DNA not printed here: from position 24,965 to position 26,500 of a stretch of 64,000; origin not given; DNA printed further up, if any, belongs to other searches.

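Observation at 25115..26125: The shared C-terminal module of both giant proteins resembles a papain-fold (C39-like) peptidase with Ser at the nucleophile position, followed by a PepSY-like end domain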

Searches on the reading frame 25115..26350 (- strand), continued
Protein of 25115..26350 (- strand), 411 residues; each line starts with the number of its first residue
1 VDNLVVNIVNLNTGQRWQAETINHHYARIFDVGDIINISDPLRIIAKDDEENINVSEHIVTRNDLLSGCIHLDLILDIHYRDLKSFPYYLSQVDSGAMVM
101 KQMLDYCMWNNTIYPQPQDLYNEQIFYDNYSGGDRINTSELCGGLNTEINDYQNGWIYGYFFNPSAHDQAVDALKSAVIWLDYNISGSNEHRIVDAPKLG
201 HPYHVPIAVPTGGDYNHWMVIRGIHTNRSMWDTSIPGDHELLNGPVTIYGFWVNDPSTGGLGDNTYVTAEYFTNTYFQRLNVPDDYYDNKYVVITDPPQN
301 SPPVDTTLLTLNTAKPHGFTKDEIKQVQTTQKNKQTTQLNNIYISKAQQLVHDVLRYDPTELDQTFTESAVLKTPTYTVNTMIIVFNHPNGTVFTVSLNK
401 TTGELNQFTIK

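Call 68: search_protein_families(library=pfam, proteins=[P0031, P0033, P0035, P0038, P0040, P0041, P0047], max_evalue=0.00001)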
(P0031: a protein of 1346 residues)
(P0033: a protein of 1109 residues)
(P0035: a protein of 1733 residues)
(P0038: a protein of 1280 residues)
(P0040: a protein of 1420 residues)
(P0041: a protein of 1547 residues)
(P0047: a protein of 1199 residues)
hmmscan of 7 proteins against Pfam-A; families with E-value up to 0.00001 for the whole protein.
P0031 (1346 aa): 2 families
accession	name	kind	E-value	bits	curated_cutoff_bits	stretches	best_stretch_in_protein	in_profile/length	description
PF13385.13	Laminin_G_3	-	3.2e-17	63.5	27.6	1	687-837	3-150/151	Concanavalin A-like lectin/glucanases superfamily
PF10102.14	DUF2341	-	1.6e-08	35.3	23.4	1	568-659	1-81/84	Domain of unknown function (DUF2341)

P0033 (1109 aa): 2 families
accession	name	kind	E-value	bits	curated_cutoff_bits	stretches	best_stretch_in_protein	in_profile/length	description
PF01364.23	Peptidase_C25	-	7.1e-49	167.4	23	1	249-598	2-373/374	Peptidase family C25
PF08126.16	Propeptide_C25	-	1.8e-07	30.9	22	1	61-188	46-170/205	Propeptide_C25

P0035 (1733 aa): 3 families
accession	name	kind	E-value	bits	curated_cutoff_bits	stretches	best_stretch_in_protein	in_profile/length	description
PF18998.6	Flg_new_2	-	6.4e-53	177.1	23.6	4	1156-1226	1-72/73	Divergent InlB B-repeat domain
PF13385.13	Laminin_G_3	-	2.6e-13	50.8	27.6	1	846-997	1-150/151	Concanavalin A-like lectin/glucanases superfamily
PF10102.14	DUF2341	-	8.4e-08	33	23.4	0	731-789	1-58/84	Domain of unknown function (DUF2341)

P0038 (1280 aa): 2 families
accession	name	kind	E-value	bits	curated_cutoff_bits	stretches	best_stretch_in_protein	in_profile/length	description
PF13385.13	Laminin_G_3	-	7e-13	49.4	27.6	1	616-769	1-151/151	Concanavalin A-like lectin/glucanases superfamily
PF10102.14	DUF2341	-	9.1e-09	36.1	23.4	1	501-566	1-65/84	Domain of unknown function (DUF2341)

P0040 (1420 aa): 3 families
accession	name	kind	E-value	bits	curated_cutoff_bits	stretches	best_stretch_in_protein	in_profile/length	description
PF01364.23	Peptidase_C25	-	1.9e-70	238.5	23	1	246-570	1-372/374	Peptidase family C25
PF08126.16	Propeptide_C25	-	5.2e-16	58.8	22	1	55-229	35-196/205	Propeptide_C25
PF07705.17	CARDB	-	1.3e-13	51.4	22.7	1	585-661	7-83/101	CARDB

P0041 (1547 aa): 2 families
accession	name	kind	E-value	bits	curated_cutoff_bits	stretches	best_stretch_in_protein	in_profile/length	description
PF07705.17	CARDB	-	5.5e-14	52.7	22.7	1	711-788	6-83/101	CARDB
PF08126.16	Propeptide_C25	-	1.2e-08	34.8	22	1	48-218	14-174/205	Propeptide_C25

P0047 (1199 aa): 3 families
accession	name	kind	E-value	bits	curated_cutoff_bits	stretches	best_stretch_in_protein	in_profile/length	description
PF01364.23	Peptidase_C25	-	5.3e-54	184.3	23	1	250-596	1-373/374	Peptidase family C25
PF08126.16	Propeptide_C25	-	1.6e-11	44.1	22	1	64-193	45-171/205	Propeptide_C25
PF03785.20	Peptidase_C25_C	-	1.2e-06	28.7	25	1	607-681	5-74/79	Peptidase family C25, C terminal ig-like domain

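Call 73: search_protein_families(library=pfam, proteins=[P0086, P0087, P0115, P0151, P0110, P0125], max_evalue=0.001)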
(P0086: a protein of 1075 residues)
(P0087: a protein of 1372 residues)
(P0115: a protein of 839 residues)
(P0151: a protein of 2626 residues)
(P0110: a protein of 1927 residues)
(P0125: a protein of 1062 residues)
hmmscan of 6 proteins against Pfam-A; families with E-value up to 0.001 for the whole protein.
P0086 (1075 aa): 3 families
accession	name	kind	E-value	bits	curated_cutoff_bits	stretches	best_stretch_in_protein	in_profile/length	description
PF18998.6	Flg_new_2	-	1.6e-23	82.9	23.6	2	398-467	1-71/73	Divergent InlB B-repeat domain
PF13860.13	FlgD_ig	-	1.9e-08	34.6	27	1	1011-1056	24-69/79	FlgD Ig-like domain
PF18962.6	Por_Secre_tail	-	2e-05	25.2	27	1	993-1072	3-74/75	Secretion system C-terminal sorting domain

P0087 (1372 aa): 6 families
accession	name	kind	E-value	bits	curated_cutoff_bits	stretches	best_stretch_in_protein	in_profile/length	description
PF01364.23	Peptidase_C25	-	1.5e-50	173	23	1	233-580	2-373/374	Peptidase family C25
PF08126.16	Propeptide_C25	-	4.9e-12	45.8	22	1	49-176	45-171/205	Propeptide_C25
PF18998.6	Flg_new_2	-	1.8e-09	37.9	23.6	1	779-845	2-69/73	Divergent InlB B-repeat domain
PF13860.13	FlgD_ig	-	2.1e-07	31.3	27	1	1308-1359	24-75/79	FlgD Ig-like domain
PF18962.6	Por_Secre_tail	-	0.00014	22.5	27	1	1290-1369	3-74/75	Secretion system C-terminal sorting domain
PF03785.20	Peptidase_C25_C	-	0.0002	21.6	25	1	586-661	1-70/79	Peptidase family C25, C terminal ig-like domain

P0115 (839 aa): 7 families
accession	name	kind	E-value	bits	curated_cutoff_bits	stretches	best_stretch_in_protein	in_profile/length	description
PF13964.12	Kelch_6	-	8.9e-10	38.7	25.3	0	93-135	11-48/50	Kelch motif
PF13418.12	Kelch_4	-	7.1e-08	32.7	21.6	0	206-248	10-49/49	Galactose oxidase, central domain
PF24981.1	Beta-prop_ATRN-LZTR1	-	2.9e-07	30.5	50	1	58-247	16-199/289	Attractin/LZTR1 beta-propeller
PF24681.1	Kelch_KLHDC2_KLHL20_DRC7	-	7.1e-06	25.9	50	1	58-244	27-195/221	KLHDC2/KLHL20/DRC7 Kelch-repeats domain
PF13860.13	FlgD_ig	-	2.5e-05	24.6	27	1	775-824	25-73/79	FlgD Ig-like domain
PF18962.6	Por_Secre_tail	-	0.00021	21.9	27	1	755-836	2-74/75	Secretion system C-terminal sorting domain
PF13415.12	Kelch_3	-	0.00044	20.8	22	0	175-194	19-37/48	Galactose oxidase, central domain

P0151 (2626 aa): 6 families
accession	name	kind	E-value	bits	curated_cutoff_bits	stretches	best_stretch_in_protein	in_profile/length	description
PF00082.27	Peptidase_S8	-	1.3e-49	169.6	21.8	1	161-440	5-288/288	Subtilase family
PF00041.27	fn3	-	2.2e-12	47.5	25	2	717-793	1-74/84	Fibronectin type III domain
PF13229.12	Beta_helix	-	1.1e-09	38.5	25.9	1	1789-1896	11-122/158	Right handed beta helix region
PF13860.13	FlgD_ig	-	1e-07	32.3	27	1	2561-2608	23-70/79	FlgD Ig-like domain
PF22148.1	Fervidolysin_NPro-like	-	1.1e-06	29.3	21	1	44-122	5-81/81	Fervidolysin N-terminal prodomain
PF18962.6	Por_Secre_tail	-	4.2e-06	27.4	27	1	2542-2623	1-74/75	Secretion system C-terminal sorting domain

P0110 (1927 aa): 2 families
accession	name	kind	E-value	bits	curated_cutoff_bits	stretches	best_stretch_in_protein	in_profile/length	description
PF11824.13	DUF3344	-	1.2e-41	143.6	27.2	1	719-1011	1-275/275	Protein of unknown function (DUF3344)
PF07705.17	CARDB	-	1.3e-12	48.3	22.7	1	591-705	2-98/101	CARDB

P0125 (1062 aa): 0 families
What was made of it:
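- On T9SS C-terminal sorting domain (Por_Secre_tail): It is present after the module in homologues P0086, P0087, P0115 and P0151 (call 73).
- Many passengers are pro-enzymes: C25 with propeptide, S8 with prodomain (calls 68, 73). Passengers are of unrelated folds, including globular proteases (calls 68, 73).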
